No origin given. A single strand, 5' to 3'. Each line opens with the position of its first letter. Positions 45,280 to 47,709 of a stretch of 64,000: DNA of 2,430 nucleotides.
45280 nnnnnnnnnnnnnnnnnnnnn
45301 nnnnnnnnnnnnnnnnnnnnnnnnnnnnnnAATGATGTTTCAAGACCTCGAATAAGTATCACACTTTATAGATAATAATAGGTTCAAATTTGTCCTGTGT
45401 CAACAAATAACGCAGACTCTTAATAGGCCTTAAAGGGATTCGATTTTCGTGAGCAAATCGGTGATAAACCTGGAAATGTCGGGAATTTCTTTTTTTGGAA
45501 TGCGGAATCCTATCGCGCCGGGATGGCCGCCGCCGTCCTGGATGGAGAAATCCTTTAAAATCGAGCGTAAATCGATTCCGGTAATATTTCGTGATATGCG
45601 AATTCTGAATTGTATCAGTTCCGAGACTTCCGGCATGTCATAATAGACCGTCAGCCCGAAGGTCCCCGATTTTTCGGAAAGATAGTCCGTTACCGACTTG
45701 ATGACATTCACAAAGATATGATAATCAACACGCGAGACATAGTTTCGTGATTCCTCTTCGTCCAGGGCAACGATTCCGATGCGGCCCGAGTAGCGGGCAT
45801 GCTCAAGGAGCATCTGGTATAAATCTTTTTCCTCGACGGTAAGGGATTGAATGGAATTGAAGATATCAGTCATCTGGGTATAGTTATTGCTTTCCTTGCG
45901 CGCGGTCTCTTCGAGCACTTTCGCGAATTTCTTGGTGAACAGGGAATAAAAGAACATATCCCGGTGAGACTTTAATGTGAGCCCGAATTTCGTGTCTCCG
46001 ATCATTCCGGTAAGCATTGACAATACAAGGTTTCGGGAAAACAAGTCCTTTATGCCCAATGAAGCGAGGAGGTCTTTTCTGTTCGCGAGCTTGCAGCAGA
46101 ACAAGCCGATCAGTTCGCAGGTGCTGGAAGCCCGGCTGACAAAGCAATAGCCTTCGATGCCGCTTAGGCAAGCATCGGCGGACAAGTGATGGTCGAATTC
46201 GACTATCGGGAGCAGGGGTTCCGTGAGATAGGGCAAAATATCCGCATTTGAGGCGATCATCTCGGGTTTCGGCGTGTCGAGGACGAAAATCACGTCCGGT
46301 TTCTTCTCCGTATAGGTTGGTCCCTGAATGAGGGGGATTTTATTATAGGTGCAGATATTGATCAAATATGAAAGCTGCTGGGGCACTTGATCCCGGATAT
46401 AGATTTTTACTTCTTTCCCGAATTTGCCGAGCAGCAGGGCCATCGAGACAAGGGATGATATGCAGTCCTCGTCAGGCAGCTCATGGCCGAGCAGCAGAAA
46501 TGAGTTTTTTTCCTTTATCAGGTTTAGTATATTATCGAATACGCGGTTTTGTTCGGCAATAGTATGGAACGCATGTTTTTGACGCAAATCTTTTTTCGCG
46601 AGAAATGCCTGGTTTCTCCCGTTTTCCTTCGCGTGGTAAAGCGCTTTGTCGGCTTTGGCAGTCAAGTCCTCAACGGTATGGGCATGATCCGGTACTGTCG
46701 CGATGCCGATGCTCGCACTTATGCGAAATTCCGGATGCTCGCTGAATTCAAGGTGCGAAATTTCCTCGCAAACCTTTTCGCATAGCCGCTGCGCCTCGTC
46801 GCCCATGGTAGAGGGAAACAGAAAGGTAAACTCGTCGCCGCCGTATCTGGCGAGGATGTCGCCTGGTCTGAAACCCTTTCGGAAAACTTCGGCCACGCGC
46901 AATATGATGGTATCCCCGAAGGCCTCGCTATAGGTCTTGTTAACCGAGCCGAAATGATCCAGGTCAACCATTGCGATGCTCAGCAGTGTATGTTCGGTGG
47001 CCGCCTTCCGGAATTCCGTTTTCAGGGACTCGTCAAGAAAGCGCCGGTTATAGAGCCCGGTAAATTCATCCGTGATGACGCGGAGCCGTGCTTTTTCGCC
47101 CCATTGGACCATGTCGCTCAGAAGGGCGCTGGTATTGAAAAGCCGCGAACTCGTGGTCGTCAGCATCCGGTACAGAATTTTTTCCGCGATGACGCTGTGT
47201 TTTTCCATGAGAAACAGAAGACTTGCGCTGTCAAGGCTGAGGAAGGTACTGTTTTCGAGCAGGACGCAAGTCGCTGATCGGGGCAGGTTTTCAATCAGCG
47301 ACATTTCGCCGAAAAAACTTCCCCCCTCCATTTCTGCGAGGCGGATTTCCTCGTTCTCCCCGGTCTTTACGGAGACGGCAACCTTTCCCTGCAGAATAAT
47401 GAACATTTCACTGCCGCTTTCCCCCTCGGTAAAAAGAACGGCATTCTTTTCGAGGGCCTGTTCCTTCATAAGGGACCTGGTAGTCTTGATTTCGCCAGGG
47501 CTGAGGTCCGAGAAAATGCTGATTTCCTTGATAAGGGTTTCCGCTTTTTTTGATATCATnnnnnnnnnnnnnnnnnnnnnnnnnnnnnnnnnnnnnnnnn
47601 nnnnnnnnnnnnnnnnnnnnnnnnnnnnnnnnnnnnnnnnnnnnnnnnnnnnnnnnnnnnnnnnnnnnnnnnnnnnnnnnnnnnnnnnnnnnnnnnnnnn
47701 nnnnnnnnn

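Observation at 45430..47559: cNMP-GGDEF-DHH/DHHA1 fusion: cyclase-like and phosphodiesterase domains behind a cyclic-nucleotide sensor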

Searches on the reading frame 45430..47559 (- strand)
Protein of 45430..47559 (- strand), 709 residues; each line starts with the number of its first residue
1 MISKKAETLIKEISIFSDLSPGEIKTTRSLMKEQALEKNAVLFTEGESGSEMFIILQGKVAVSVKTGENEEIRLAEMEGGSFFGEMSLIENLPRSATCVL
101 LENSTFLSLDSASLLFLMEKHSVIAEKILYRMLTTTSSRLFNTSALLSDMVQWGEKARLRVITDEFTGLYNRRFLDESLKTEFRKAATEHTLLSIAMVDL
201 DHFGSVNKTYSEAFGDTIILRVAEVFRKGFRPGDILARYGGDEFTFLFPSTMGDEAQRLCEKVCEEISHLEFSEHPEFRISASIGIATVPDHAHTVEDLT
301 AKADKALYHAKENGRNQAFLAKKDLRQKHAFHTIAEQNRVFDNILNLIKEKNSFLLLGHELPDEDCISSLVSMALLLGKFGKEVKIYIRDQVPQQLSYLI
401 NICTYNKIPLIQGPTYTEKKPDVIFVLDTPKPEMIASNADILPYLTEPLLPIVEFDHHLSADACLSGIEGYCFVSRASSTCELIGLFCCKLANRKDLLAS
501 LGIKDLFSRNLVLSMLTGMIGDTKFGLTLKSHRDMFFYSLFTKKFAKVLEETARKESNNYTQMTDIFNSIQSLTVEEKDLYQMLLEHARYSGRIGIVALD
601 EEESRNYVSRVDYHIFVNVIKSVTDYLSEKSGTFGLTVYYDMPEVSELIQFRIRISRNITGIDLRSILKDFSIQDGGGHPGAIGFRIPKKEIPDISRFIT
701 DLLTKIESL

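Call 3: search_protein_families(library=pfam, proteins=[window:45430-47559:-], max_evalue=0.01)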
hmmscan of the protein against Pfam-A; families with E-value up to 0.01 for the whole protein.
window:45430-47559:- (709 aa): 4 families
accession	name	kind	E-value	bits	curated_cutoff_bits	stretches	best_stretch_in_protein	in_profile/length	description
PF00990.26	GGDEF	-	4e-40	137.6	23.8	1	162-317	2-161/161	Diguanylate cyclase, GGDEF domain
PF00027.35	cNMP_binding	-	2.7e-19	69.4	27.5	1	34-121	2-89/89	Cyclic nucleotide-binding domain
PF01368.27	DHH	-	8.6e-09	36.2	28.1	1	355-492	3-104/125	DHH family, N-terminal domain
PF02272.25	DHHA1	-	4e-05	24.5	25.9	1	618-704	16-101/102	DHHA1 domain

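Call 4: search_protein_families(library=ncbifam, proteins=[window:45430-47559:-], max_evalue=0.01)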
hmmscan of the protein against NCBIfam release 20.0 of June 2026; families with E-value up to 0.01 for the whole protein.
window:45430-47559:- (709 aa): 31 families (the best 25 are shown)
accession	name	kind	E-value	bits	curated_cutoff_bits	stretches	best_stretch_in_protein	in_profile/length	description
TIGR00254.1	GGDEF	domain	6.5e-42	143.1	37.4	1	162-321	6-167/168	diguanylate cyclase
NF038266.1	diguan_SiaD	equivalog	3.1e-40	138.1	290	1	160-317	93-251/252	biofilm regulation diguanylate cyclase SiaD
NF047654.1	DiguCycDgcRLepto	equivalog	2.5e-38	131.7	500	1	157-318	129-293/295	diguanylate cyclase DgcR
NF007135.0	PRK09581.1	equivalog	1.3e-37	129.7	474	1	161-320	292-454/457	PleD family two-component system response regulator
NF007380.0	PRK09894.1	equivalog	2.1e-34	119.3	256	1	158-324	126-290/296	diguanylate cyclase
NF007298.0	PRK09776.1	equivalog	1.2e-32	112.9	1135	1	163-341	686-868/1111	diguanylate cyclase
NF007423.1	PRK09966.1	equivalog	1.1e-29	103.6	325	1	160-311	238-390/390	diguanylate cyclase DgcN/YfiN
NF051473.1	DigCycDgcsShew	equivalog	1.9e-29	103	400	1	159-317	133-287/291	diguanylate cyclase DgcS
NF041606.1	dguan_cyc_DgcA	equivalog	2.6e-29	102.3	370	1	162-321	179-339/340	diguanylate cyclase DgcA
NF007599.0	PRK10245.1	equivalog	5.3e-28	97.6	402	1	155-319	202-368/371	diguanylate cyclase AdrA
NF045675.1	PhdiestaseDibA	equivalog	3.6e-27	95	980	1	163-327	205-370/623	phosphodiesterase DibA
NF007474.0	PRK10060.1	equivalog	2.8e-26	91.9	782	1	158-329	232-403/663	cyclic di-GMP phosphodiesterase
NF011955.1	PRK15426.1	equivalog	4.4e-25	87.8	408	1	148-322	385-562/564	cellulose biosynthesis regulator diguanylate cyclase DgcQ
NF040885.1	diguan_DgcJ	equivalog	2e-21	76.4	500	1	161-316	341-491/493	diguanylate cyclase DgcJ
NF047872.1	GGDEF_GdpS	equivalog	2e-18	66.7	400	1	132-319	161-348/355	GGDEF domain-containing protein GdpS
NF011110.0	PRK14538.1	equivalog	1.2e-06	26.9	707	1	272-484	283-503/838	putative bifunctional signaling protein/50S ribosomal protein L9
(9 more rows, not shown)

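Call 5: find_homologous_proteins(query=window:45430-47559:-, max_evalue=0.00001)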
Query window:45430-47559:- (709 aa): 1382 proteins with E <= 0.00001 among 8000 candidates; the best 120 are listed.
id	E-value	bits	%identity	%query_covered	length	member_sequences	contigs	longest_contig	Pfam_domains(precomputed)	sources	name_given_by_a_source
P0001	0.0e+0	1574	100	100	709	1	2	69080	PF01368.28,PF00990.27,PF00027.36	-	-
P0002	0.0e+0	1163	76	96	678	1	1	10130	PF01368.28,PF00990.27,PF00027.36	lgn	-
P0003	0.0e+0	1151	73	100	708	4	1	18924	PF01368.28,PF00990.27,PF00027.36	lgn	-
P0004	0.0e+0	1070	68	99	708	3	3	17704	PF01368.28,PF00990.27,PF00027.36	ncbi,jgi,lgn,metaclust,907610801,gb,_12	metaclust:\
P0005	0.0e+0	1063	67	100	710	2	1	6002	PF01368.28,PF00990.27,PF00027.36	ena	-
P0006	0.0e+0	1062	67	100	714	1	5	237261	PF01368.28,PF00990.27,PF00027.36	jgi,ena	-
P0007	0.0e+0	1061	67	99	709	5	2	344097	PF01368.28,PF00990.27,PF00027.36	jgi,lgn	-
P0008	0.0e+0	1055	67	100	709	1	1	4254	PF01368.28,PF00990.27,PF00027.36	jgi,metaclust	metaclust:\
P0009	0.0e+0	1054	66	100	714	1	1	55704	PF01368.28,PF00990.27,PF00027.36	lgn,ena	-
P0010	0.0e+0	1044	68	96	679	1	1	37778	PF01368.28,PF00990.27,PF00027.36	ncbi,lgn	-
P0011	0.0e+0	1029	65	99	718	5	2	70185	PF01368.28,PF00990.27,PF00027.36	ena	-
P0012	0.0e+0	1021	65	100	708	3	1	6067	PF01368.28,PF00990.27,PF00027.36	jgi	-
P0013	0.0e+0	1017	65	100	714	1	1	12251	PF01368.28,PF00990.27,PF00027.36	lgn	-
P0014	0.0e+0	1015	64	99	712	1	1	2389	PF01368.28,PF00990.27,PF00027.36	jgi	jgi:diguanylate cyclase (GGDEF)-like protein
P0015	0.0e+0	1011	63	100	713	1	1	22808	PF01368.28,PF00990.27,PF00027.36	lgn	-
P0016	2.3e-298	1010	63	99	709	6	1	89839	PF01368.28,PF00990.27,PF00027.36,PF02272.25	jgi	jgi:diguanylate cyclase (GGDEF)-like protein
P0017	8.3e-297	1004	64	99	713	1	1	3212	PF01368.28,PF00990.27,PF00027.36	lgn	-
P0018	1.8e-294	997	63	99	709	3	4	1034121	PF01368.28,PF00990.27,PF00027.36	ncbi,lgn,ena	-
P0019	1.1e-293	994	64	99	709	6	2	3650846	PF01368.28,PF00990.27,PF00027.36,PF02272.25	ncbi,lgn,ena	-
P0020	2.6e-291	986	62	100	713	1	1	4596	PF01368.28,PF00990.27,PF00027.36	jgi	jgi:diguanylate cyclase (GGDEF)-like protein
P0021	2.5e-289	980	63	99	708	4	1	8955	PF01368.28,PF00990.27,PF00027.36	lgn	-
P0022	3.4e-284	963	61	99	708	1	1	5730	PF01368.28,PF00990.27,PF00027.36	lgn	-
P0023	2.0e-282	957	61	99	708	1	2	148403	PF01368.28,PF00990.27,PF00027.36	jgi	jgi:diguanylate cyclase (GGDEF)-like protein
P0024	1.4e-279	948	60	99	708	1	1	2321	PF01368.28,PF00990.27,PF00027.36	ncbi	-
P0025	1.5e-273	928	59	99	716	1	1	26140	PF01368.28,PF00990.27,PF00027.36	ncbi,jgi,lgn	-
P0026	4.6e-260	883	56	99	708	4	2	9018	PF01368.28,PF00990.27,PF00027.36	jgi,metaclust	metaclust:\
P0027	1.8e-253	861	54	100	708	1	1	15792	PF01368.28,PF00990.27,PF00027.36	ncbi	-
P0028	2.6e-212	725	49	99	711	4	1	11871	PF01368.28,PF00990.27,PF00027.36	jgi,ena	-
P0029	1.5e-208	713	48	99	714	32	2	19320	PF01368.28,PF00990.27,PF00027.36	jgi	jgi:diguanylate cyclase (GGDEF)-like protein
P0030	3.2e-207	708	47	99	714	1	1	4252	PF01368.28,PF00990.27,PF00027.36,PF02272.25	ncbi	ncbi:MAG: hypothetical protein Kow009_10630 [Spirochaetales bacterium]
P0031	2.5e-206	706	48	99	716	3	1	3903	PF01368.28,PF22335.2,PF00990.27,PF00027.36,PF02272.25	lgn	-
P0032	2.6e-205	702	48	98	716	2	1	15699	PF01368.28,PF00990.27,PF00027.36,PF02272.25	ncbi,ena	-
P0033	3.0e-192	659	45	99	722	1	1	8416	PF01368.28,PF00990.27,PF00027.36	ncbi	-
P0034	1.1e-190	654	46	99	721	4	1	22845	PF01368.28,PF00990.27,PF00027.36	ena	-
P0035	2.5e-188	646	46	99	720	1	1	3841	PF01368.28,PF00990.27,PF00027.36,PF02272.25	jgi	jgi:diguanylate cyclase (GGDEF)-like protein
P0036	8.6e-188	644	64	64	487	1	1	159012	PF01368.28,PF00990.27,PF00027.36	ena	-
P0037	4.4e-187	642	45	99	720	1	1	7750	PF01368.28,PF22335.2,PF00990.27,PF00027.36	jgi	jgi:diguanylate cyclase (GGDEF)-like protein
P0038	3.5e-185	636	44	99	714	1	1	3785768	PF01368.28,PF00990.27,PF00027.36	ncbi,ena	-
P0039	5.0e-185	635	44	99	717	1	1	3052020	PF01368.28,PF00990.27,PF00027.36,PF02272.25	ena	-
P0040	3.4e-184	632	44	99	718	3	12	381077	PF01368.28,PF00990.27,PF00027.36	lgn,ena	-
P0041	4.1e-184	632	43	99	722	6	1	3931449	PF01368.28,PF00990.27,PF00027.36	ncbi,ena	-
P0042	1.1e-183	631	44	99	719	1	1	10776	PF01368.28,PF00990.27,PF00027.36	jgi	jgi:diguanylate cyclase (GGDEF)-like protein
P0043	4.5e-183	629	43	99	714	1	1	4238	PF01368.28,PF00990.27,PF00027.36,PF02272.25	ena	-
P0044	2.8e-182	626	44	99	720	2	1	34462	PF01368.28,PF00990.27,PF00027.36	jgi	jgi:diguanylate cyclase (GGDEF)-like protein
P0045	2.2e-181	623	43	99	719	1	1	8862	PF01368.28,PF00990.27,PF00027.36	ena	-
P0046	2.2e-181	623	42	100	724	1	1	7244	PF01368.28,PF00990.27,PF00027.36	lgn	-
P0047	5.5e-181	622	42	99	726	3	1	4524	PF01368.28,PF00990.27,PF00027.36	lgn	-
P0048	1.0e-180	621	43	100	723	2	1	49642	PF01368.28,PF00990.27,PF00027.36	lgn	-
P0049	4.0e-180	619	41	99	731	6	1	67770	PF01368.28,PF00990.27,PF00027.36,PF02272.25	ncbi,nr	ncbi:MAG: diguanylate cyclase [Spirochaetaceae bacterium]|nr:MAG: diguanylate cyclase [Spirochaetace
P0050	7.5e-180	618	62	64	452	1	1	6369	PF01368.28,PF00990.27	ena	-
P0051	1.4e-179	617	42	99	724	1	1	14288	PF01368.28,PF00990.27,PF00027.36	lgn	-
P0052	3.2e-179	616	43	100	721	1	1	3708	PF01368.28,PF00990.27,PF00027.36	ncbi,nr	ncbi:MAG: diguanylate cyclase [Spirochaetaceae bacterium]|nr:diguanylate cyclase [Spirochaetaceae ba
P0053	4.1e-179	616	44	99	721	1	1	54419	PF01368.28,PF00990.27,PF00027.36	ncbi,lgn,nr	ncbi:MAG: diguanylate cyclase [Spirochaetales bacterium]|nr:diguanylate cyclase [Spirochaetales bact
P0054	7.5e-179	615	41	99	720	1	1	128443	PF01368.28,PF00990.27,PF00027.36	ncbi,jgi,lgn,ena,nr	ncbi:MAG: hypothetical protein B6241_03470 [Spirochaetaceae bacterium 4572_59]|nr:MAG: hypothetical 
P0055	7.8e-179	615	42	99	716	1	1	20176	PF01368.28,PF00990.27,PF00027.36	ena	-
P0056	8.4e-179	615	43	99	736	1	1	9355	PF01368.28,PF00990.27,PF00027.36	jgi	jgi:diguanylate cyclase (GGDEF)-like protein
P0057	8.6e-179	615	42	99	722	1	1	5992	PF01368.28,PF00990.27,PF00027.36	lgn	-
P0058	1.8e-178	613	43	100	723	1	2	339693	PF01368.28,PF00990.27,PF00027.36,PF02272.25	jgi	jgi:diguanylate cyclase (GGDEF)-like protein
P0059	2.2e-178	613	41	99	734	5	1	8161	PF01368.28,PF00990.27,PF00027.36,PF02272.25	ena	-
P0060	3.2e-178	613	42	99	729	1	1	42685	PF01368.28,PF00990.27,PF00027.36,PF02272.25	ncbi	-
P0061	1.7e-177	610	43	99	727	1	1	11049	PF01368.28,PF00990.27,PF00027.36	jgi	jgi:diguanylate cyclase (GGDEF)-like protein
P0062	2.9e-177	609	42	100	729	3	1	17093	PF01368.28,PF00990.27,PF00027.36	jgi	jgi:diguanylate cyclase (GGDEF)-like protein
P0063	4.4e-177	609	43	99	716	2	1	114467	PF01368.28,PF00990.27,PF00027.36,PF02272.25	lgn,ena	-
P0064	6.4e-177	608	42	99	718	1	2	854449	PF01368.28,PF00990.27,PF00027.36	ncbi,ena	-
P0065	7.5e-177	608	42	100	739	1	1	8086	PF01368.28,PF00990.27,PF00027.36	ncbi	-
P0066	9.6e-177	608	44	100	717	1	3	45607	PF01368.28,PF00990.27,PF00027.36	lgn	-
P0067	1.8e-176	607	42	100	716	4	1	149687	PF01368.28,PF00990.27,PF00027.36,PF02272.25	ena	-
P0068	1.9e-176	607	42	98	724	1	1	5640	PF01368.28,PF00990.27,PF00027.36,PF02272.25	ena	-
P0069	1.9e-176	607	42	100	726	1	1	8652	PF01368.28,PF00990.27,PF00027.36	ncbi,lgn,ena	-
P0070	2.3e-176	606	42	96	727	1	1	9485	PF01368.28,PF00990.27,PF00027.36,PF02272.25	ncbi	-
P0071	8.6e-176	605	43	98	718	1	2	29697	PF01368.28,PF00990.27,PF00027.36,PF02272.25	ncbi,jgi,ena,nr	ncbi:MAG: diguanylate cyclase [Spirochaetaceae bacterium]|nr:diguanylate cyclase [Spirochaetaceae ba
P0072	1.2e-175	604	43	99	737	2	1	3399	PF01368.28,PF00990.27,PF00027.36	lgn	-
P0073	1.4e-175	604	42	100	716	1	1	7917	PF01368.28,PF00990.27,PF00027.36,PF02272.25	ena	-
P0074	3.3e-175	603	42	99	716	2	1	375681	PF01368.28,PF00990.27,PF00027.36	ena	-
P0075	1.3e-174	601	42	100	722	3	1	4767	PF01368.28,PF00990.27,PF00027.36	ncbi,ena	-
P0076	1.4e-174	601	42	99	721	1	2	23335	PF01368.28,PF00990.27,PF00027.36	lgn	-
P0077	1.5e-174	601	41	99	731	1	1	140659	PF01368.28,PF00990.27,PF00027.36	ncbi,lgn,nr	ncbi:MAG: diguanylate cyclase [Spirochaetes bacterium]|nr:diguanylate cyclase [Spirochaetota bacteri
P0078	9.2e-174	598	41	99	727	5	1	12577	PF01368.28,PF00990.27,PF00027.36,PF02272.25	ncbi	-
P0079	2.7e-173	596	42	99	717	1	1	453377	PF01368.28,PF00990.27,PF00027.36,PF02272.25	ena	-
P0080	4.7e-173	596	42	98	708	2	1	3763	PF01368.28,PF00990.27,PF00027.36,PF02272.25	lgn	-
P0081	9.0e-173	595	42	100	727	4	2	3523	PF01368.28,PF00990.27,PF00027.36,PF02272.25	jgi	jgi:diguanylate cyclase (GGDEF)-like protein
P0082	9.5e-173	595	42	99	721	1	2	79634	PF01368.28,PF00990.27,PF00027.36,PF02272.25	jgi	jgi:diguanylate cyclase (GGDEF)-like protein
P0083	4.7e-172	592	42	99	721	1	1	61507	PF01368.28,PF00990.27,PF00027.36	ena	-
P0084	3.3e-171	589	42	99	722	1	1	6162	PF01368.28,PF00990.27,PF00027.36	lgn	-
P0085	4.6e-170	586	42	100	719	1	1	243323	PF01368.28,PF00990.27,PF00027.36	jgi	-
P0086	4.8e-170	586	41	99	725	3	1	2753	PF01368.28,PF00990.27,PF00027.36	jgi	-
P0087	5.6e-170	585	42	100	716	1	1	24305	PF01368.28,PF00990.27,PF00027.36,PF02272.25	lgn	-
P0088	6.6e-170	585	40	100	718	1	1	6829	PF01368.28,PF00990.27,PF00027.36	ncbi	ncbi:MAG: diguanylate cyclase [Spirochaetia bacterium]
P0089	7.2e-170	585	41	100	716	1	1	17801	PF01368.28,PF00990.27,PF00027.36,PF02272.25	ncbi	-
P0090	1.0e-169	585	41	99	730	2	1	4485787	PF01368.28,PF00990.27,PF00027.36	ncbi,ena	-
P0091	1.9e-169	584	41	99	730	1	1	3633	PF01368.28,PF00990.27,PF00027.36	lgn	-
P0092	2.6e-169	583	42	100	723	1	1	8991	PF01368.28,PF00990.27,PF00027.36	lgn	-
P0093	5.1e-169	582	41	100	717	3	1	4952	PF01368.28,PF00990.27,PF00027.36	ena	-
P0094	6.6e-168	579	40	100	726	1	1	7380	PF01368.28,PF00990.27,PF00027.36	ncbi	-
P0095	2.7e-166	573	40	100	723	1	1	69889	PF01368.28,PF00990.27,PF00027.36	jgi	jgi:diguanylate cyclase (GGDEF)-like protein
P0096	2.7e-166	573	40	100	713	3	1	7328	PF01368.28,PF00990.27,PF00027.36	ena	-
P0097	2.8e-166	573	40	100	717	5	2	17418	PF01368.28,PF00990.27,PF00027.36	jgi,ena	-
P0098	1.9e-165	570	40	99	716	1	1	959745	PF01368.28,PF00990.27,PF00027.36,PF02272.25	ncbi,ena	-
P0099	3.9e-164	566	40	98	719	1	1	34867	PF01368.28,PF00990.27,PF00027.36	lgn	-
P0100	4.3e-164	566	50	76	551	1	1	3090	PF01368.28,PF00990.27,PF00027.36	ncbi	ncbi:MAG: diguanylate cyclase, partial [Spirochaetales bacterium]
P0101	2.3e-163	564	40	100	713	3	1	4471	PF01368.28,PF00990.27,PF00027.36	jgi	jgi:diguanylate cyclase (GGDEF)-like protein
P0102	4.5e-163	563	41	99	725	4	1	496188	PF01368.28,PF00990.27,PF00027.36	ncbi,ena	-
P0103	2.2e-162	560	40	99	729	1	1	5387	PF01368.28,PF00990.27,PF00027.36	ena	-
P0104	1.5e-161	558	40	100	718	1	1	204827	PF01368.28,PF00990.27,PF00027.36,PF02272.25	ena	-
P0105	5.7e-159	549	39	100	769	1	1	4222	PF01368.28,PF00990.27,PF00027.36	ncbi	-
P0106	4.2e-157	543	43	85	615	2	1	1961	PF01368.28,PF00990.27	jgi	-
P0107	2.0e-156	541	40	100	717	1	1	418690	PF01368.28,PF00990.27,PF00027.36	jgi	-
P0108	6.9e-156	539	40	99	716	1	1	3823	PF01368.28,PF00990.27,PF00027.36,PF02272.25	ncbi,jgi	-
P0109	7.5e-156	539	61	55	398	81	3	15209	PF01368.28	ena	-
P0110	1.2e-155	538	61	55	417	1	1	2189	PF01368.28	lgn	-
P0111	5.2e-155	536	61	54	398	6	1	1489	PF01368.28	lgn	-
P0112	1.2e-154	535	62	54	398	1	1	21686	PF01368.28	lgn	-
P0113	6.1e-154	532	61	54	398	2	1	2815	PF01368.28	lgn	-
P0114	8.5e-153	529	61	56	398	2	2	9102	PF01368.28,PF02272.25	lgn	-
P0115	1.7e-152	528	62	54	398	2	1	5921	PF01368.28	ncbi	-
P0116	3.5e-152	527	61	54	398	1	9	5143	PF01368.28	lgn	-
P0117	7.6e-152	525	44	83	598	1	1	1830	PF01368.28,PF00990.27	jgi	jgi:diguanylate cyclase (GGDEF)-like protein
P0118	3.4e-151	523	61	54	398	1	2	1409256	PF01368.28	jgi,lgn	-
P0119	6.0e-150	519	60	54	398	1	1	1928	PF01368.28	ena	-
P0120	1.9e-149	518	59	54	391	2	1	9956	PF01368.28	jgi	-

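Call 12: find_encoding_contigs(protein=P0001, flank=8000, max_places=3)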
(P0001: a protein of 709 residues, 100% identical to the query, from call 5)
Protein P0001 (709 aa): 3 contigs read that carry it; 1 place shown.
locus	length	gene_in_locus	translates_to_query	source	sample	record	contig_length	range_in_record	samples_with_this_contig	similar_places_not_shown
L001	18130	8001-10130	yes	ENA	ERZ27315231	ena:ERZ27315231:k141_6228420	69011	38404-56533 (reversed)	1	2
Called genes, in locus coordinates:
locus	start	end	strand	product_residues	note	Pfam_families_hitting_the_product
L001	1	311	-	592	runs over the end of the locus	PF02776:TPP_enzyme_N, PF00205:TPP_enzyme_M, PF02775:TPP_enzyme_C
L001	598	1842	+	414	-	PF00072:Response_reg, PF00990:GGDEF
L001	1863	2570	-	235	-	PF00005:ABC_tran, PF13304:AAA_21 (weak)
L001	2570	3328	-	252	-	PF00005:ABC_tran, PF13304:AAA_21 (faint), PF12399:BCA_ABC_TP_C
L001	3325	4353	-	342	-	PF02653:BPD_transp_2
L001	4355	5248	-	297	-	PF02653:BPD_transp_2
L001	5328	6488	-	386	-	PF13433:Peripla_BP_5, PF13458:Peripla_BP_6, PF01094:ANF_receptor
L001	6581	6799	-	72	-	PF11381:DUF3185 (weak)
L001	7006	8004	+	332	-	PF00027:cNMP_binding, PF00990:GGDEF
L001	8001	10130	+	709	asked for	PF00027:cNMP_binding, PF00990:GGDEF, PF01368:DHH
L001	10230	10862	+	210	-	PF02677:QueH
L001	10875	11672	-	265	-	PF06182:ABC2_membrane_6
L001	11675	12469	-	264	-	-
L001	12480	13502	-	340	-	PF00005:ABC_tran, PF13304:AAA_21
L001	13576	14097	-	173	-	PF04073:tRNA_edit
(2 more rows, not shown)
